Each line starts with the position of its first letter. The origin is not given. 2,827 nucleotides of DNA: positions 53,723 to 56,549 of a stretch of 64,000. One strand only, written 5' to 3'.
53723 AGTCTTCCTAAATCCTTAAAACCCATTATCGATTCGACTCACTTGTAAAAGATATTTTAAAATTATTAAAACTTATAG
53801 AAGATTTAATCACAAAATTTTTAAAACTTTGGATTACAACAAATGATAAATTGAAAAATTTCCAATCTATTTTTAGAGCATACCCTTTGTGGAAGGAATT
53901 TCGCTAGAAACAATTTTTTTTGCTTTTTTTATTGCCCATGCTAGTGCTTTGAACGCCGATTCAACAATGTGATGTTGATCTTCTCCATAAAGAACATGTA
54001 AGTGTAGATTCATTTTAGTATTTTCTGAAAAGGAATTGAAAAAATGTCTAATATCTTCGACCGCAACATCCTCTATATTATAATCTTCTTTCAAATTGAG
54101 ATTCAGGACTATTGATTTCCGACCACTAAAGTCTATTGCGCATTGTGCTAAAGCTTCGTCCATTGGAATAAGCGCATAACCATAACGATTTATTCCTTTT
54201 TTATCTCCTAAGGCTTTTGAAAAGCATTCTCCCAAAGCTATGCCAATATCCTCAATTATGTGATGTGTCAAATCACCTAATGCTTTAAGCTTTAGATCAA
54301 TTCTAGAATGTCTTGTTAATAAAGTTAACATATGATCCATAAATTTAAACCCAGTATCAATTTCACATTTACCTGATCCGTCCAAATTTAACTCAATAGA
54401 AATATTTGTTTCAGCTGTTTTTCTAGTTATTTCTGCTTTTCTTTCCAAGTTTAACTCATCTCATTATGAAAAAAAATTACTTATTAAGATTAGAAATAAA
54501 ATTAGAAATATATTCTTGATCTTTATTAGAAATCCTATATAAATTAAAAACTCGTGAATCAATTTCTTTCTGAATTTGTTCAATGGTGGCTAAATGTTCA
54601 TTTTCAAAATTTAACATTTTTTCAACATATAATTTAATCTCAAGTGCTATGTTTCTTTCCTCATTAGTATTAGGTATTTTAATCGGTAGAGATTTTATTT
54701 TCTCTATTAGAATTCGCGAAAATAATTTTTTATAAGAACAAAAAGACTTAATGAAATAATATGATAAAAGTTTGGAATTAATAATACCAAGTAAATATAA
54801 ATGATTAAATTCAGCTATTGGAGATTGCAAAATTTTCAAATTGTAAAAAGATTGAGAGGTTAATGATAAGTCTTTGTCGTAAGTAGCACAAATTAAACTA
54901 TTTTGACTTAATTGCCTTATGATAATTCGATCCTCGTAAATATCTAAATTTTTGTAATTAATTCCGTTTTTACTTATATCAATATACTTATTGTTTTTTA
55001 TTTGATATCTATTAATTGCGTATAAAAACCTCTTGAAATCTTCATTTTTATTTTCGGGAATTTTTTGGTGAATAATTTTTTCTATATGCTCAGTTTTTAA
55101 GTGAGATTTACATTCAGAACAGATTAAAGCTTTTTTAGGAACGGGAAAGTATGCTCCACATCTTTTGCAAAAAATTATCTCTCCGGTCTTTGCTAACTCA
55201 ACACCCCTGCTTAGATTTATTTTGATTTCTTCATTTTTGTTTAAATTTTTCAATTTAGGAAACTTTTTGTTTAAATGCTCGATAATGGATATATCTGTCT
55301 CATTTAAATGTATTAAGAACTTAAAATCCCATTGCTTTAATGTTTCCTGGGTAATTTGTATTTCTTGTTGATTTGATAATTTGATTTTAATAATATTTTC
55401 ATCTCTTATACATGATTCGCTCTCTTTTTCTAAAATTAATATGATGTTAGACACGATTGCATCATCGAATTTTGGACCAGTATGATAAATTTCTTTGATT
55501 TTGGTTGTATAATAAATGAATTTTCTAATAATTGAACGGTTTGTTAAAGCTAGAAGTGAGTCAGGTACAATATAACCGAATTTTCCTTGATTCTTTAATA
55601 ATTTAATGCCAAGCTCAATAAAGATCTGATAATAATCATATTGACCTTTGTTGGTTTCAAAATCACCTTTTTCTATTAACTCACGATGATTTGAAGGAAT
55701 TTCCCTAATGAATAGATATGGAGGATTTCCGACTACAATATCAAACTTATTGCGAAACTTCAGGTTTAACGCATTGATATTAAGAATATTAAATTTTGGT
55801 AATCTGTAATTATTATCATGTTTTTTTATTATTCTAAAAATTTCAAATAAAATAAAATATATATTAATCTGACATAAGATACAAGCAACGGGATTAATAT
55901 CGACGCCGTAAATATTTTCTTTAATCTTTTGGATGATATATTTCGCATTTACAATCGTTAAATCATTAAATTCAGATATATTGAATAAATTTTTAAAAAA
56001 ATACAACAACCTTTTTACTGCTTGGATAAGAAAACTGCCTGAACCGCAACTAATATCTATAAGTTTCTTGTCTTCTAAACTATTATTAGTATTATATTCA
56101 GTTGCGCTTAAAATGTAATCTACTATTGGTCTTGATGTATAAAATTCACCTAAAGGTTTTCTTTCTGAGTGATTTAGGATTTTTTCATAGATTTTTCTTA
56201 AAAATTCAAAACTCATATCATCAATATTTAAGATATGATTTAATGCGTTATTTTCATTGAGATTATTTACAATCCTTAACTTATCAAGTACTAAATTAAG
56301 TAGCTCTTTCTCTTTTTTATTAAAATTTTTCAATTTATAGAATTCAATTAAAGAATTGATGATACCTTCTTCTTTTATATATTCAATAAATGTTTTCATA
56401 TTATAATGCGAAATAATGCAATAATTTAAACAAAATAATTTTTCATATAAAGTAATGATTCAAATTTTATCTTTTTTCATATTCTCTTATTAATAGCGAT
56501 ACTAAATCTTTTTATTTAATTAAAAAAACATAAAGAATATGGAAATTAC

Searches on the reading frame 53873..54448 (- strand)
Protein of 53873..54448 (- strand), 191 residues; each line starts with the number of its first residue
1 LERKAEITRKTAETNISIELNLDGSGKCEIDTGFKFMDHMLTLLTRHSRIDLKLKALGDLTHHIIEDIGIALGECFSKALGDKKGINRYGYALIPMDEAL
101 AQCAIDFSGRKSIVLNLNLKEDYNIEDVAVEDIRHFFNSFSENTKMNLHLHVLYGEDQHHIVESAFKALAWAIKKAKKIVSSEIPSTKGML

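Call 99: search_protein_families(library=pfam, proteins=[window:53873-54448:-], max_evalue=0.0001)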
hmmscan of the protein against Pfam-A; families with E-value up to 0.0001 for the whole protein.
window:53873-54448:- (191 aa): 1 family
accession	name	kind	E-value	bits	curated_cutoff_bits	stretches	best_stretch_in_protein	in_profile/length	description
PF00475.24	IGPD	-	2e-56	190.5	27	1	32-173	1-144/144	Imidazoleglycerol-phosphate dehydratase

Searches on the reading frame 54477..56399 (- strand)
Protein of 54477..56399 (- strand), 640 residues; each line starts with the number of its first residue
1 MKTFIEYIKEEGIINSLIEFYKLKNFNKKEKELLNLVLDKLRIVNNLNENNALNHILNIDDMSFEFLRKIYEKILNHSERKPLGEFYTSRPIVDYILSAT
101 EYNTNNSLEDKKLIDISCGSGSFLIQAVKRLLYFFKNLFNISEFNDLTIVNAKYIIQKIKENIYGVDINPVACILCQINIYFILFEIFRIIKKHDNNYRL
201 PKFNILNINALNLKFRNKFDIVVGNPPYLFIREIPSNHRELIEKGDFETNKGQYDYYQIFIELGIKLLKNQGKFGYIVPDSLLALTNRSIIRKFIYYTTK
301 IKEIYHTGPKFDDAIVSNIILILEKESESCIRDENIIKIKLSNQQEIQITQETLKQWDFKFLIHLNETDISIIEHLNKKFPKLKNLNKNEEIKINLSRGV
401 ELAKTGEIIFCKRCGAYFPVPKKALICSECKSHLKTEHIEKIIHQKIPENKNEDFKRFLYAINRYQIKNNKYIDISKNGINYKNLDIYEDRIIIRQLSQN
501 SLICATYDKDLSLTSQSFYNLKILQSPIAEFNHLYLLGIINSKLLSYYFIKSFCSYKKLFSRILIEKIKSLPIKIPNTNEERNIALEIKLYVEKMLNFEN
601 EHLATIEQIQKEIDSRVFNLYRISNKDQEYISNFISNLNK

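Call 99: search_protein_families(library=pfam, proteins=[window:54477-56399:-], max_evalue=0.0001)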
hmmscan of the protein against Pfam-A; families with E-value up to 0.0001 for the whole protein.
window:54477-56399:- (640 aa): 4 families
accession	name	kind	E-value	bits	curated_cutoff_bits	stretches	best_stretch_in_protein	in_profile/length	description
PF07669.17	Eco57I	-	3.1e-26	92.9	25.3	1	161-308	1-166/171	Eco57I restriction-modification methylase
PF02384.22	N6_Mtase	-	7.5e-23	81.8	20.4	1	67-375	6-276/311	N-6 DNA Methylase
PF12950.13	TaqI_C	-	1.6e-13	51.3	26.5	1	462-573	9-118/118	TaqI-like C-terminal specificity domain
PF20473.4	MmeI_Mtase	-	2.1e-06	27.6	27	1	105-282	15-202/259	MmeI, DNA-methyltransferase domain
